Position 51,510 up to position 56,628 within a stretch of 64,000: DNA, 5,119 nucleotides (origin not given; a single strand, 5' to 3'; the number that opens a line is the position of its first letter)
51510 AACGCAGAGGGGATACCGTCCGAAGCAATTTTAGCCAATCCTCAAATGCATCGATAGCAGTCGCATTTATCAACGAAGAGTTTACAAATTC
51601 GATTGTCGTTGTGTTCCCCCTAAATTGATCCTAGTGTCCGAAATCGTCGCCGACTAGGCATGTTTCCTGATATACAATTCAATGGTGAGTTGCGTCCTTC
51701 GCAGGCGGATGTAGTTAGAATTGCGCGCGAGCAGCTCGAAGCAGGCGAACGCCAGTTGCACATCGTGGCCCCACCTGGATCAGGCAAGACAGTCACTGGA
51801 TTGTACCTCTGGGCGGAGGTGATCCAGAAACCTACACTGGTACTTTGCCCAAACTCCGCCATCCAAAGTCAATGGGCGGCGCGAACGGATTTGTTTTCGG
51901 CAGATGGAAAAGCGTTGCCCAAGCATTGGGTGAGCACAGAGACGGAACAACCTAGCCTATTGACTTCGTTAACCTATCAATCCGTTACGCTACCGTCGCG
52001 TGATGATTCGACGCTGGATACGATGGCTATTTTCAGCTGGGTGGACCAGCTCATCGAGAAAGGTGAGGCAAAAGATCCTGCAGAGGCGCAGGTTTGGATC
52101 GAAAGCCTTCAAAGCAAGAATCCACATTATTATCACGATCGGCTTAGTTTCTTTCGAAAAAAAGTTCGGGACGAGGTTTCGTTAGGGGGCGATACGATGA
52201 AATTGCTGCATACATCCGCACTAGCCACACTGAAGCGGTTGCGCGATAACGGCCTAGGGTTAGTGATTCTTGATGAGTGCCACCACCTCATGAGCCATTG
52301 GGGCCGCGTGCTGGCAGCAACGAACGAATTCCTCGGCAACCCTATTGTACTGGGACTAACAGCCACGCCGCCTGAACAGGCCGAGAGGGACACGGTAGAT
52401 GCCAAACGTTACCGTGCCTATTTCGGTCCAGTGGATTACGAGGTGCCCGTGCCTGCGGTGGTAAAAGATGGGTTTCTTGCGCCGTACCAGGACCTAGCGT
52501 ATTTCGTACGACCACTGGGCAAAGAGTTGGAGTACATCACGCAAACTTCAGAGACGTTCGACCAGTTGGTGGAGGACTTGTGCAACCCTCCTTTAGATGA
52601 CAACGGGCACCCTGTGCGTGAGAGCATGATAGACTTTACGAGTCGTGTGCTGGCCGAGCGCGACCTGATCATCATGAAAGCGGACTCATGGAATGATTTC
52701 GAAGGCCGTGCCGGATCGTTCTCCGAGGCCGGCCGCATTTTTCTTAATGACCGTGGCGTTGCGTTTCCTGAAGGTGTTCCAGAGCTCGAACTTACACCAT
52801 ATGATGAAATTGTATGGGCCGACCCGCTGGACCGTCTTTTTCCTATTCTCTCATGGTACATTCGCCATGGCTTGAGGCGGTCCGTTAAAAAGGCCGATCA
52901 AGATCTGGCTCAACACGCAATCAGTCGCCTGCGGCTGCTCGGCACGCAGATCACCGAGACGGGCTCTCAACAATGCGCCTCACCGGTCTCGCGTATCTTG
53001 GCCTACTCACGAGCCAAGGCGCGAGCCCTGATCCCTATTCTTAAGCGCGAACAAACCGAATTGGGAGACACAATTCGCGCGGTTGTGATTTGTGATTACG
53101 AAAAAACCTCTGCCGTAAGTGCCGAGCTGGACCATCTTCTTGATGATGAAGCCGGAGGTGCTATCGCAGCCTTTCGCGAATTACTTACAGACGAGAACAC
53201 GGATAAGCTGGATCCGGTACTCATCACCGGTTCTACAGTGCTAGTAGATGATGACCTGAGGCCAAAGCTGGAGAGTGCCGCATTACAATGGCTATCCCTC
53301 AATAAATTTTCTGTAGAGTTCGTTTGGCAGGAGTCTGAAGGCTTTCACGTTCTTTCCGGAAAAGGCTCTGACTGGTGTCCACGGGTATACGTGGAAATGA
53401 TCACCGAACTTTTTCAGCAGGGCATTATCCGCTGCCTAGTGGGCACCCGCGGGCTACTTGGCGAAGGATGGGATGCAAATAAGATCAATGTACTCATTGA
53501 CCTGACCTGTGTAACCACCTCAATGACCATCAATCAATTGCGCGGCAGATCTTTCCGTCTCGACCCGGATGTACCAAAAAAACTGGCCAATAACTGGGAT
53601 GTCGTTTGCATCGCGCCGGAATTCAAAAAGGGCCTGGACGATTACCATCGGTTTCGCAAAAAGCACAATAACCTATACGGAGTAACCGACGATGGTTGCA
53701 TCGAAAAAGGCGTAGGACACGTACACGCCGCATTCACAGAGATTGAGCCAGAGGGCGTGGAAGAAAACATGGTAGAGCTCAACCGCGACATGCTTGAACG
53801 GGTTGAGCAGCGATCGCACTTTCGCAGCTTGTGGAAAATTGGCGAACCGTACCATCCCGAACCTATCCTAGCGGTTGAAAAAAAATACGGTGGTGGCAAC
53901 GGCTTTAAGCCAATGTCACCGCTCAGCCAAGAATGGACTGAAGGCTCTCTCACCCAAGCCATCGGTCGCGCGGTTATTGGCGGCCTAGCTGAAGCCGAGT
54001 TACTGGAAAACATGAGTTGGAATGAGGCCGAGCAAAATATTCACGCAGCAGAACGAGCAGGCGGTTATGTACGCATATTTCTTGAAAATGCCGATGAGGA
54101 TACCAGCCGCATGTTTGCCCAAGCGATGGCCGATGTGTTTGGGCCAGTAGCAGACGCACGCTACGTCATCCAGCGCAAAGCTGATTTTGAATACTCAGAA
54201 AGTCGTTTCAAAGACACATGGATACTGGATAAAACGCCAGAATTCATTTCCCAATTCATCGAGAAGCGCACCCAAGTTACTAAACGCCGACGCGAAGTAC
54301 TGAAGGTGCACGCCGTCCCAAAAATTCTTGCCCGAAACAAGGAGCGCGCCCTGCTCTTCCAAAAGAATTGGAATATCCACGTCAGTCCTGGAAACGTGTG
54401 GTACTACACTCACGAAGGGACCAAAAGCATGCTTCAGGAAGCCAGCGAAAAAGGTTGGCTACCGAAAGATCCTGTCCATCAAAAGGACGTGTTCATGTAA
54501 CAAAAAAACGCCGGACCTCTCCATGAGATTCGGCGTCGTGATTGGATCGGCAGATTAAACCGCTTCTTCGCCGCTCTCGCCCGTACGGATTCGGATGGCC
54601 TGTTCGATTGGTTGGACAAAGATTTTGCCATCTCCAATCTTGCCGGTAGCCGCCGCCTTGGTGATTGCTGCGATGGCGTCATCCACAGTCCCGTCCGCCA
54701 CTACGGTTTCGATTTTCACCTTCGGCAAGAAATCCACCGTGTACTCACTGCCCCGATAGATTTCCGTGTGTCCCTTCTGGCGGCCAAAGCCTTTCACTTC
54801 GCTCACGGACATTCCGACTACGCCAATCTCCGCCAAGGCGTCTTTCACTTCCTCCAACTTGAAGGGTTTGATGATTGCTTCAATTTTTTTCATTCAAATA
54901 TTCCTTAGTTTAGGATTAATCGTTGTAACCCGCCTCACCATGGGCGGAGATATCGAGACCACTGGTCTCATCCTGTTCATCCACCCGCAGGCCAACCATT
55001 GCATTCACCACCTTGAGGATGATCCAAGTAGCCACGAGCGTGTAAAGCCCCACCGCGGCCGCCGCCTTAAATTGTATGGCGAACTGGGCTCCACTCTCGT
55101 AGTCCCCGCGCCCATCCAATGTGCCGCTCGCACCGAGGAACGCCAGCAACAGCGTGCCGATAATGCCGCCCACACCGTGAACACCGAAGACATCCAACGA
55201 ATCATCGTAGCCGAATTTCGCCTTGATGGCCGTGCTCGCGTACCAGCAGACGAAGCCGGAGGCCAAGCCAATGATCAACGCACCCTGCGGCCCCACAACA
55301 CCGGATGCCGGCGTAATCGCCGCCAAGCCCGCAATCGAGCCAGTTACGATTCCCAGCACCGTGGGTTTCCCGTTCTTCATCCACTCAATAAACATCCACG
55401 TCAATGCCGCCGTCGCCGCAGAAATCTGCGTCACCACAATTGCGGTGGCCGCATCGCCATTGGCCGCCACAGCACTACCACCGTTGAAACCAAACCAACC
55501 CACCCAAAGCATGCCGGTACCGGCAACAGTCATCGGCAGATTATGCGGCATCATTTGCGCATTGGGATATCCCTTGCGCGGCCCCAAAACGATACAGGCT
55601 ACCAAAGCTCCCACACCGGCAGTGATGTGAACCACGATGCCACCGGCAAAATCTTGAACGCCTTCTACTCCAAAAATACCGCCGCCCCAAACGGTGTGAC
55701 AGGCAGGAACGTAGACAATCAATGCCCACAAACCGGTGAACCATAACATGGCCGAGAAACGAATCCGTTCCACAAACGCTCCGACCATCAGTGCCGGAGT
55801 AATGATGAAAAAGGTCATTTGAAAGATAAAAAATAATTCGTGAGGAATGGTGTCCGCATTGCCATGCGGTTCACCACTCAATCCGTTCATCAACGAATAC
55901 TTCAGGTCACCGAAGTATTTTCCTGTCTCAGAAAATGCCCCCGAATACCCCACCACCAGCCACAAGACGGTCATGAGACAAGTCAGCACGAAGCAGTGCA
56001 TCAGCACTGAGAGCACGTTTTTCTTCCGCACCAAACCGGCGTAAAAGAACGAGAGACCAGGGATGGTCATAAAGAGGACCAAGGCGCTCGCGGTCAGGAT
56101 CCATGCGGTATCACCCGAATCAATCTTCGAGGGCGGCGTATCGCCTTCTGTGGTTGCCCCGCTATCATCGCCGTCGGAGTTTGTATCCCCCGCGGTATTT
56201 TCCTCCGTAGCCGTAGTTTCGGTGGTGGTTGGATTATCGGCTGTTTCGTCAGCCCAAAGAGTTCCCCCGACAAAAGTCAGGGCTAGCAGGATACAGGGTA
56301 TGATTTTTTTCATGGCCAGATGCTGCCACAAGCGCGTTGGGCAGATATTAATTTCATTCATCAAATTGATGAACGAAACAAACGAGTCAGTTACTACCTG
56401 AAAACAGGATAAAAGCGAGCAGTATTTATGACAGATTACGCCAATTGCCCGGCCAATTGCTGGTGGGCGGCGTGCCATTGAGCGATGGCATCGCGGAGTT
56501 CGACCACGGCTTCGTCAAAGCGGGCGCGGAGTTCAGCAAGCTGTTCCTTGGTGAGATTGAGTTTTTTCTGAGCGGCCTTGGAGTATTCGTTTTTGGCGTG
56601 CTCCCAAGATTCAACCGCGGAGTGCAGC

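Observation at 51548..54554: Lower-GC island carrying a lone 946-aa SF2 DEAH helicase with an uncharacterised ~350-aa C-terminal region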

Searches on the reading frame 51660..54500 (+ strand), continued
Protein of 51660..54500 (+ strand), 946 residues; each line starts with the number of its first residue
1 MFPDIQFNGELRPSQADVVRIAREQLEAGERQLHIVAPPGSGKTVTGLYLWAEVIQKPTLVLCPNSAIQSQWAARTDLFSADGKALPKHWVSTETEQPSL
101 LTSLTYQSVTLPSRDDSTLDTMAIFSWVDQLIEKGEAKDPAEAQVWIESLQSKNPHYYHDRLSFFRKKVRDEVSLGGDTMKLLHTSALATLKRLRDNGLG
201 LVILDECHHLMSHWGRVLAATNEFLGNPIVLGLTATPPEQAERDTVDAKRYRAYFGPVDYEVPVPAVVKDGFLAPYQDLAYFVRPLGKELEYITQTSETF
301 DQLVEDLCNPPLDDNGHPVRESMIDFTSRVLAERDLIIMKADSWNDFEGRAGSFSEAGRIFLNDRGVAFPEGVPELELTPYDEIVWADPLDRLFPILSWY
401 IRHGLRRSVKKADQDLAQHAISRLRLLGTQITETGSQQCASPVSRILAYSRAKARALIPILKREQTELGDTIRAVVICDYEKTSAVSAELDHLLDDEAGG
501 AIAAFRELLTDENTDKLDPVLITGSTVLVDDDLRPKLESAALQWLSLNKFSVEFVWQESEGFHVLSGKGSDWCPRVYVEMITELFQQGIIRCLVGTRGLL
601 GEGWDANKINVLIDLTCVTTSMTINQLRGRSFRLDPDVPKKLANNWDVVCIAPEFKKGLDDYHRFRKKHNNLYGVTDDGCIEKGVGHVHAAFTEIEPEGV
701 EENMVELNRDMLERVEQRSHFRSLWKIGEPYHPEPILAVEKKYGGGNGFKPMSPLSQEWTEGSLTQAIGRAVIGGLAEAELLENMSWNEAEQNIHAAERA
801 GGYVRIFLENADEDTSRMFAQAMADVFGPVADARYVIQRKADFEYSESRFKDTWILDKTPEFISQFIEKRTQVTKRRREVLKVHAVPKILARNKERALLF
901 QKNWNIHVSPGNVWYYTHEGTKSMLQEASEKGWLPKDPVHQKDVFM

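Call 110: find_encoding_contigs(protein=P0164, flank=7000, max_places=1)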
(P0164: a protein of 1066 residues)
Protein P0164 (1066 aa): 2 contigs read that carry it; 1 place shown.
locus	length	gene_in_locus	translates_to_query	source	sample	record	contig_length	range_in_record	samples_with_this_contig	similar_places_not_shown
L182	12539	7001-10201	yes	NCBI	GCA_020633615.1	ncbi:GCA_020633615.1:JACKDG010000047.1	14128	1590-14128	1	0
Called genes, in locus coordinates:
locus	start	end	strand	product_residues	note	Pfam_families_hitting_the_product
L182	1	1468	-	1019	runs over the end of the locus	?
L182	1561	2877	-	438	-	PF02321:OEP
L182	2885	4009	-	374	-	PF12679:ABC2_membrane_2, PF12698:ABC2_membrane_3, PF01061:ABC2_membrane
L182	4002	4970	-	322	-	PF00005:ABC_tran, PF13304:AAA_21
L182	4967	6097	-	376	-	PF25881:HH_YBHG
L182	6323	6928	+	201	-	PF00440:TetR_N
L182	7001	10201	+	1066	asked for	PF00270:DEAD, PF04851:ResIII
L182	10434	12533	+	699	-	-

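Call 111: find_encoding_contigs(protein=P0143, flank=7000, max_places=1)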
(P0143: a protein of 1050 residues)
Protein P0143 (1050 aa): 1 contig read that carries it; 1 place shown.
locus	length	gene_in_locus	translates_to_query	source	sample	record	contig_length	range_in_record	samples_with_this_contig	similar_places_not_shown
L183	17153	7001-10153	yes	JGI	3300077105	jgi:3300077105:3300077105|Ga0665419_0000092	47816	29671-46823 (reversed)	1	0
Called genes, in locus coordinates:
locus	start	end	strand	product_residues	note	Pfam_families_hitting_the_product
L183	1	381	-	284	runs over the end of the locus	PF07505:DUF5131 (weak), PF04055:Radical_SAM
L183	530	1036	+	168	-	-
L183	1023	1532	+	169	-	-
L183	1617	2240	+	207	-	PF00440:TetR_N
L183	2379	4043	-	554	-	PF00270:DEAD, PF04851:ResIII (weak), PF00271:Helicase_C, PF03880:DbpA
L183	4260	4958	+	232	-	PF00392:GntR, PF07729:FCD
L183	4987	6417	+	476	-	PF00266:Aminotran_5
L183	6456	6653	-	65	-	PF11127:YgaP-like_TM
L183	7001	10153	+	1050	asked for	PF00270:DEAD (faint), PF04851:ResIII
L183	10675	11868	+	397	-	PF01547:SBP_bac_1, PF13416:SBP_bac_8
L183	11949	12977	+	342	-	PF00528:BPD_transp_1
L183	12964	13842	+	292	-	PF00528:BPD_transp_1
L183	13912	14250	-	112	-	PF09685:MamF_MmsF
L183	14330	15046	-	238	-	PF03483:B3_4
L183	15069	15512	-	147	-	-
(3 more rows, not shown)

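Call 112: find_encoding_contigs(protein=P0127, flank=7000, max_places=1)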
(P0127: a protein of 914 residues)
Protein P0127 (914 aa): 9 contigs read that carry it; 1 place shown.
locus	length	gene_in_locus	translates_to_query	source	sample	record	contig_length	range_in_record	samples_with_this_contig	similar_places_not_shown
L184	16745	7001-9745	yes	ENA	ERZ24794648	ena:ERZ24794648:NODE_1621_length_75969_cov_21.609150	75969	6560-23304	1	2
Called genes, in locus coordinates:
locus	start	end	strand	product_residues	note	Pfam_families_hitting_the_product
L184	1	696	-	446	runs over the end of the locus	PF00092:VWA, PF13519:VWA_2, PF13768:VWA_3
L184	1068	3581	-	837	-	PF13231:PMT_2 (weak), PF13432:TPR_16 (faint), PF00515:TPR_1 (faint), PF07719:TPR_2 (faint), PF13181:TPR_8 (faint), PF13414:TPR_11 (faint), PF13428:TPR_14 (faint), PF13429:TPR_15 (weak), +2 more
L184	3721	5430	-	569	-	PF07676:PD40 (faint), PF26549:Tricorn_N (weak)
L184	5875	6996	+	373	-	PF02012:BNR (faint), PF13088:BNR_2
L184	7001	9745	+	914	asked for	PF00270:DEAD (faint), PF04851:ResIII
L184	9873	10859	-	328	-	PF01370:Epimerase, PF02719:Polysacc_synt_2, PF04321:RmlD_sub_bind (weak), PF01073:3Beta_HSD, PF16363:GDP_Man_Dehyd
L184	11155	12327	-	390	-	-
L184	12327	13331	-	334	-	PF01073:3Beta_HSD, PF01370:Epimerase, PF05368:NmrA (weak), PF07993:NAD_binding_4 (faint), PF16363:GDP_Man_Dehyd, PF13460:NAD_binding_10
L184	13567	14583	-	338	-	PF00248:Aldo_ket_red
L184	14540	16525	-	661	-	PF02310:B12-binding, PF04055:Radical_SAM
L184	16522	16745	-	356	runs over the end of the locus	PF00288:GHMP_kinases_N, PF08544:GHMP_kinases_C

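Call 116: find_homologous_proteins(query=L089:6980-9799:+, max_evalue=1e-20)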
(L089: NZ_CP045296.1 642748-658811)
Query L089:6980-9799:+ (940 aa): 4650 proteins with E <= 1e-20 among 8000 candidates; the best 120 are listed.
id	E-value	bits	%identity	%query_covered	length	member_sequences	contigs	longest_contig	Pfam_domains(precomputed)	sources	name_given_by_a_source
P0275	0.0e+0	2037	95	100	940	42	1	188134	PF00270.36,PF00176.30,PF04851.22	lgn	-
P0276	0.0e+0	1743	81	100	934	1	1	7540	PF00270.36,PF00176.30,PF04851.22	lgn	-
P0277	0.0e+0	1739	81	100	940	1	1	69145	PF00270.36,PF00176.30,PF04851.22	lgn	-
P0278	0.0e+0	1717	80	100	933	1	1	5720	PF00270.36,PF00176.30,PF04851.22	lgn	-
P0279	0.0e+0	1687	78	100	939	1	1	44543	PF00270.36,PF00176.30,PF04851.22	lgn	-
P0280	0.0e+0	1667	79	99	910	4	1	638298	PF00270.36,PF00176.30,PF04851.22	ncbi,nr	ncbi:DEAD/DEAH box helicase family protein [Paenibacillus sp. PastF-2]|nr:DEAD/DEAH box helicase fam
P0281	0.0e+0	1665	77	100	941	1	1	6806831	PF00270.36,PF00176.30,PF04851.22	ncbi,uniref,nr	ncbi:restriction endonuclease subunit R [Paenibacillus sp. PK3_47]|uniref:DEAD/DEAH box helicase fam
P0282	0.0e+0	1664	79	100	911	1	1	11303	PF00270.36,PF00176.30,PF04851.22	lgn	-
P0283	0.0e+0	1610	78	97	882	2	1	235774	PF00270.36,PF00176.30,PF04851.22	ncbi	-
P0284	0.0e+0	1440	67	100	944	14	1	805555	PF00270.36,PF00176.30,PF04851.22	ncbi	-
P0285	0.0e+0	1422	67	99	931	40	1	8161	PF00270.36,PF00176.30,PF04851.22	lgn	-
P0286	0.0e+0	1421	67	99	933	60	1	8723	PF00270.36,PF00176.30,PF04851.22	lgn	-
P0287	0.0e+0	1411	66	100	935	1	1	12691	PF00270.36,PF00176.30,PF04851.22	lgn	-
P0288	0.0e+0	1346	64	99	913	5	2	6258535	PF00270.36,PF00176.30,PF04851.22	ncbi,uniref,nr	ncbi:DEAD/DEAH box helicase family protein [Paenibacillus sp. JCM 10914]|uniref:DEAD/DEAH box helica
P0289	0.0e+0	1333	63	99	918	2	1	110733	PF00270.36,PF00176.30,PF04851.22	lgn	-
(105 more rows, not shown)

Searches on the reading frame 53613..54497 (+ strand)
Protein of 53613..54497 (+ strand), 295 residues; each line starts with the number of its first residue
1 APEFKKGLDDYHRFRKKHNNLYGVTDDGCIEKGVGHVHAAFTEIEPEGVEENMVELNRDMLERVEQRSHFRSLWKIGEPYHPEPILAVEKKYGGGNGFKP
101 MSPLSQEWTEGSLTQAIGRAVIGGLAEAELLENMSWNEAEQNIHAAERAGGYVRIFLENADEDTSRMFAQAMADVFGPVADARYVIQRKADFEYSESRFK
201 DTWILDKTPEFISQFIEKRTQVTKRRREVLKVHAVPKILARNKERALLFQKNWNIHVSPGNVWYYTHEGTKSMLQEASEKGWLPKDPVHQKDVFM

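Call 69: predict_structure(alignment_id=A3)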
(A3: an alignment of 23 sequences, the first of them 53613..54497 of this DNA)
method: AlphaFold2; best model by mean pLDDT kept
length: 295 residues; sequences in the alignment: 23
mean_pLDDT: 75.6   pTM: 0.69
mean pLDDT of the five models: 75.6, 75.7, 74.3, 68.5, 65.9
residues with pLDDT >= 90: 122; 70-90: 70; 50-70: 30; < 50: 73
segments of 3 or more residues with pLDDT < 50: 1-8, 17-25, 32-61, 73-81, 95-97, 99-105
pLDDT, mean of each block of 10 residues (from residue 1): 40 48 49 40 40 46 50 43 76 55 58 94 97 92 85 89 93 94 93 85 89 89 87 97 97 94 92 93 89 72
secondary structure, 60 per line:
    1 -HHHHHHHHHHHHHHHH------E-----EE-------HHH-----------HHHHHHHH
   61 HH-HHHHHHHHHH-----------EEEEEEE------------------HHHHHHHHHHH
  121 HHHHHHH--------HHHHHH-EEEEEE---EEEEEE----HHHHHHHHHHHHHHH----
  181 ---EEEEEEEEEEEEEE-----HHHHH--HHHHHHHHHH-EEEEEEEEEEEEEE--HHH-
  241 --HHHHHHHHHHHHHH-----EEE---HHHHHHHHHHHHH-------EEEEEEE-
elements in order: H2-17 H53-62 H64-73 E85-91 H110-127 H136-141 E143-148 E152-157 H162-176 E184-197 H203-207 H210-219 E221-234 H243-256 E262-264 H268-280 E288-294

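Call 80: fold_search(model_id=the predicted structure, library=pdb)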
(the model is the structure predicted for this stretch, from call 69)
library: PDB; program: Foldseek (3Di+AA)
matches with E <= 10: 243; with E <= 0.001: 0
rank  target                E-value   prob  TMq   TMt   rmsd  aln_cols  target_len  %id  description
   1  3aqo_A                1.4e-01  0.15  0.21  0.26  16.8       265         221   10  Structure and function of a membrane component SecDF that enhances protein export (released 2011-05-18)
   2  7l9p_G                2.7e-01  0.06  0.13  0.19  18.7       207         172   11  Structure of human SHLD2-SHLD3-REV7-TRIP13(E253Q) complex (released 2021-03-03)
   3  7uzy_B                2.9e-01  0.06  0.14  0.19  15.8       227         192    9  Staphylococcus epidermidis RP62A CRISPR effector complex with non-self target RNA 2 (released 2022-07-06)
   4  8ui2_A                3.1e-01  0.06  0.14  0.19  20.3       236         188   14  T33-ml28 - Designed Tetrahedral Protein Cage Using Machine Learning Algorithms (released 2024-03-06)
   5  5xap                  3.3e-01  0.10  0.18  0.09  15.5       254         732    6  Crystal structure of SecDF in I form (C2 space group) (released 2017-05-17)
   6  3aqo_C                3.5e-01  0.09  0.19  0.23  16.6       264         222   11  Structure and function of a membrane component SecDF that enhances protein export (released 2011-05-18)
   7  8ukm_A                3.7e-01  0.05  0.14  0.19  20.6       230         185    8  T33-ml30 - Designed Tetrahedral Protein Cage Using Machine Learning Algorithms (released 2024-03-06)
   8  3aqo_B                4.5e-01  0.08  0.19  0.24  16.6       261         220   11  Structure and function of a membrane component SecDF that enhances protein export (released 2011-05-18)
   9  4c9d_A                5.1e-01  0.07  0.17  0.18  22.3       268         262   11  Cas6 (TTHB231) product complex (released 2013-11-06)
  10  8a39_AP1              5.1e-01  0.03  0.11  0.11  22.6       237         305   14  Crystal Structure of PaaX from Escherichia coli W (released 2023-07-05)
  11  8uf0_B                6.1e-01  0.03  0.14  0.18  20.6       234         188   10  T33-ml23 - Designed Tetrahedral Protein Cage Using Machine Learning Algorithms (released 2023-11-15)
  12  2qv6_A                6.1e-01  0.03  0.11  0.13  17.5       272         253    8  GTP cyclohydrolase III from M. jannaschii (MJ0145) complexed with GTP and metal ions (released 2008-01-15)
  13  7sxk_e                6.1e-01  0.02  0.09  0.06  24.5       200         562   11  Kinetically trapped Pseudomonas-phage PaP3 portal protein - Full Length (released 2022-04-20)
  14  4nwn_C                6.5e-01  0.04  0.14  0.20  17.5       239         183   10  Computationally Designed Two-Component Self-Assembling Tetrahedral Cage T32-28 (released 2014-05-28)
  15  7tr6_P                7.4e-01  0.07  0.17  0.20  15.2       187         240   11  Cascade complex from type I-A CRISPR-Cas system (released 2022-08-10)
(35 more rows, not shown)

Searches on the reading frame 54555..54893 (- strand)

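Call 8: search_protein_families(library=pfam, proteins=[window:54555-54893:-], max_evalue=0.001)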
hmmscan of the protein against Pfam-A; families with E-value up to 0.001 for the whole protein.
window:54555-54893:- (112 aa): 1 family
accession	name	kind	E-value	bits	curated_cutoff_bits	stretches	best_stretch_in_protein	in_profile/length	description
PF00543.27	P-II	-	1e-32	113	25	1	1-106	1-102/102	Nitrogen regulatory protein P-II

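Call 91: search_protein_families(library=padloc, proteins=[window:54555-54893:-], max_evalue=0.00001)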
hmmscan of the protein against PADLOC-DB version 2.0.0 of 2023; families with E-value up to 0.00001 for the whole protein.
window:54555-54893:- (112 aa): 0 families

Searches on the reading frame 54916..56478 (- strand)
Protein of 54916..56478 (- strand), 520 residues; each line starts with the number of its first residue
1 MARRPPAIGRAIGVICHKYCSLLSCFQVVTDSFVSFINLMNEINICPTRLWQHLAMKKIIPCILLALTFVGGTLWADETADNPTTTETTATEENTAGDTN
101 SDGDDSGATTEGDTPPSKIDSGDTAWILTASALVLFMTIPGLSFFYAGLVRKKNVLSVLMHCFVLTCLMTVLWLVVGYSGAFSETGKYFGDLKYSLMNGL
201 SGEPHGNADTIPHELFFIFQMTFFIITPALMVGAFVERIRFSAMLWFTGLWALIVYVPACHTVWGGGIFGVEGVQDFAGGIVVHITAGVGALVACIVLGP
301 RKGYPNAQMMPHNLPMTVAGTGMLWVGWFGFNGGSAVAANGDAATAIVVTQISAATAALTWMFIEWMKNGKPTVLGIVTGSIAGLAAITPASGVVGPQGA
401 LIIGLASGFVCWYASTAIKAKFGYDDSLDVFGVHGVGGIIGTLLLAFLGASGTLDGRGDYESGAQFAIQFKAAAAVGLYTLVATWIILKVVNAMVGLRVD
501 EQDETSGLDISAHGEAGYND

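Call 8: search_protein_families(library=pfam, proteins=[window:54916-56478:-], max_evalue=0.001)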
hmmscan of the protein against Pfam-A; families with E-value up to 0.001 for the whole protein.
window:54916-56478:- (520 aa): 1 family
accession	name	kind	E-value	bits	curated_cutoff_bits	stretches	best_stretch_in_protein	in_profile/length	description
PF00909.26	Ammonium_transp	-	1.9e-110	369.8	23.2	1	125-518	1-399/399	Ammonium Transporter Family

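Call 91: search_protein_families(library=padloc, proteins=[window:54916-56478:-], max_evalue=0.00001)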
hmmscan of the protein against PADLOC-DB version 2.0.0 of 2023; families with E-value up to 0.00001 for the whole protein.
window:54916-56478:- (520 aa): 0 families
